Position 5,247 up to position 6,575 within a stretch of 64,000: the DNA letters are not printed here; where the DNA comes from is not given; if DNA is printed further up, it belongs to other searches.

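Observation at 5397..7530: Actin-fold ATPase paired with a double zinc-ribbon acidic protein: candidate cytomotive module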

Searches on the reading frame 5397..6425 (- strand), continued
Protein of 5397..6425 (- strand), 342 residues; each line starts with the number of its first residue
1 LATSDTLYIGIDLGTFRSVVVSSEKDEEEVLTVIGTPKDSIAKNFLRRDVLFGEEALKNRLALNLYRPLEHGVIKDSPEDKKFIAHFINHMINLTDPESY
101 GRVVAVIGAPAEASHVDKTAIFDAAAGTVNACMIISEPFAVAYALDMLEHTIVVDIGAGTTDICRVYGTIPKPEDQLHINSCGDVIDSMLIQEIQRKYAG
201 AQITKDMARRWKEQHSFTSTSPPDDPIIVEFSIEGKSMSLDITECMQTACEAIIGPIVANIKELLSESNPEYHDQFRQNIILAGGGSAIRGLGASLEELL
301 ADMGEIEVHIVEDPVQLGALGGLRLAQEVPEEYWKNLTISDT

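Call 89: find_encoding_contigs(protein=P0040, flank=2500, max_places=10)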
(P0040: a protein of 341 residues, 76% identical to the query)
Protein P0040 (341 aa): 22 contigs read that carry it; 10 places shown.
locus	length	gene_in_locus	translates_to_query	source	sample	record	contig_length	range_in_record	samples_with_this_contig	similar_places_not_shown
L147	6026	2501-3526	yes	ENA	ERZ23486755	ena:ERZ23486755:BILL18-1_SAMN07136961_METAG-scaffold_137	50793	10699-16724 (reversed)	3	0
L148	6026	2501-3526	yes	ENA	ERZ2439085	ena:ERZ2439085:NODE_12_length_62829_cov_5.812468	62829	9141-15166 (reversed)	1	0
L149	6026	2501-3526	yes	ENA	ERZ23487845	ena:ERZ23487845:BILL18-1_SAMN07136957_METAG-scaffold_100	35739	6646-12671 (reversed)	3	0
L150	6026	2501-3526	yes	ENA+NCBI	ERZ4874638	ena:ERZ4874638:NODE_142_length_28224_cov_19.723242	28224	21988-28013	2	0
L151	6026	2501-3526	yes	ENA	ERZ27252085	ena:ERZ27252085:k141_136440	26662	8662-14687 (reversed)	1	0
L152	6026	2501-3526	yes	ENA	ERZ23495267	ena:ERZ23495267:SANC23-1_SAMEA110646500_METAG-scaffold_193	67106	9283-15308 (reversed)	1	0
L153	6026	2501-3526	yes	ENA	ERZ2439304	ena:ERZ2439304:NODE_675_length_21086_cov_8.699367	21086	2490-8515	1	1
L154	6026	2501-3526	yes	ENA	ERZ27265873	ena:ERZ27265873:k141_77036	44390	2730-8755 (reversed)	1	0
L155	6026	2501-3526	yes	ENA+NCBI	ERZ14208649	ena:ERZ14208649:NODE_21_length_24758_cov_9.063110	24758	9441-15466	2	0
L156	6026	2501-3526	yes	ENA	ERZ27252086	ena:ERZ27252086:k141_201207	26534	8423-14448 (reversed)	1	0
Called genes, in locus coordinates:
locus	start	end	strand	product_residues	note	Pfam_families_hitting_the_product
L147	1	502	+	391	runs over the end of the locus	PF00108:Thiolase_N, PF00109:ketoacyl-synt (weak), PF02803:Thiolase_C, PF22691:Thiolase_C_1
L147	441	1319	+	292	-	-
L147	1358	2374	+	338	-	-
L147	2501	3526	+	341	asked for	PF06723:MreB_Mbl, PF25229:Salactin, PF00022:Actin, PF25216:Volactin (weak), PF21522:MreB-like_C (faint)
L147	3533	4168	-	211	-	-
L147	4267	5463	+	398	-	PF02441:Flavoprotein, PF04127:DFP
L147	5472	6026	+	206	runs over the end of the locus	PF04013:Methyltrn_RNA_2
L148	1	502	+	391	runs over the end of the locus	PF00108:Thiolase_N, PF00109:ketoacyl-synt (weak), PF02803:Thiolase_C, PF22691:Thiolase_C_1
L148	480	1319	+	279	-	-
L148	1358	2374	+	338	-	-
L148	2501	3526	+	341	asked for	PF06723:MreB_Mbl, PF25229:Salactin, PF00022:Actin, PF25216:Volactin (weak), PF21522:MreB-like_C (faint)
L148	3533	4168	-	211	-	-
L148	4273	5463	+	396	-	PF02441:Flavoprotein, PF04127:DFP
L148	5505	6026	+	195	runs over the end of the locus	PF04013:Methyltrn_RNA_2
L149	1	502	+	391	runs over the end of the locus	PF00108:Thiolase_N, PF00109:ketoacyl-synt (weak), PF02803:Thiolase_C, PF22691:Thiolase_C_1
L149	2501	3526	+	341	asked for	PF06723:MreB_Mbl, PF25229:Salactin, PF00022:Actin, PF25216:Volactin (weak), PF21522:MreB-like_C (faint)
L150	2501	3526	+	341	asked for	PF06723:MreB_Mbl, PF25229:Salactin, PF00022:Actin, PF25216:Volactin (weak), PF21522:MreB-like_C (faint)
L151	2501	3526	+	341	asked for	PF06723:MreB_Mbl, PF25229:Salactin, PF00022:Actin, PF25216:Volactin (weak), PF21522:MreB-like_C (faint)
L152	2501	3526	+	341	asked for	PF06723:MreB_Mbl, PF25229:Salactin, PF00022:Actin, PF25216:Volactin (weak), PF21522:MreB-like_C (faint)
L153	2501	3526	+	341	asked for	PF06723:MreB_Mbl, PF25229:Salactin, PF00022:Actin, PF25216:Volactin (weak), PF21522:MreB-like_C (faint)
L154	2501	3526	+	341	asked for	PF06723:MreB_Mbl, PF25229:Salactin, PF00022:Actin, PF25216:Volactin (weak), PF21522:MreB-like_C (faint)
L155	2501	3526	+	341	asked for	PF06723:MreB_Mbl, PF25229:Salactin, PF00022:Actin, PF25216:Volactin (weak), PF21522:MreB-like_C (faint)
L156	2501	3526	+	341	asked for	PF06723:MreB_Mbl, PF25229:Salactin, PF00022:Actin, PF25216:Volactin (weak), PF21522:MreB-like_C (faint)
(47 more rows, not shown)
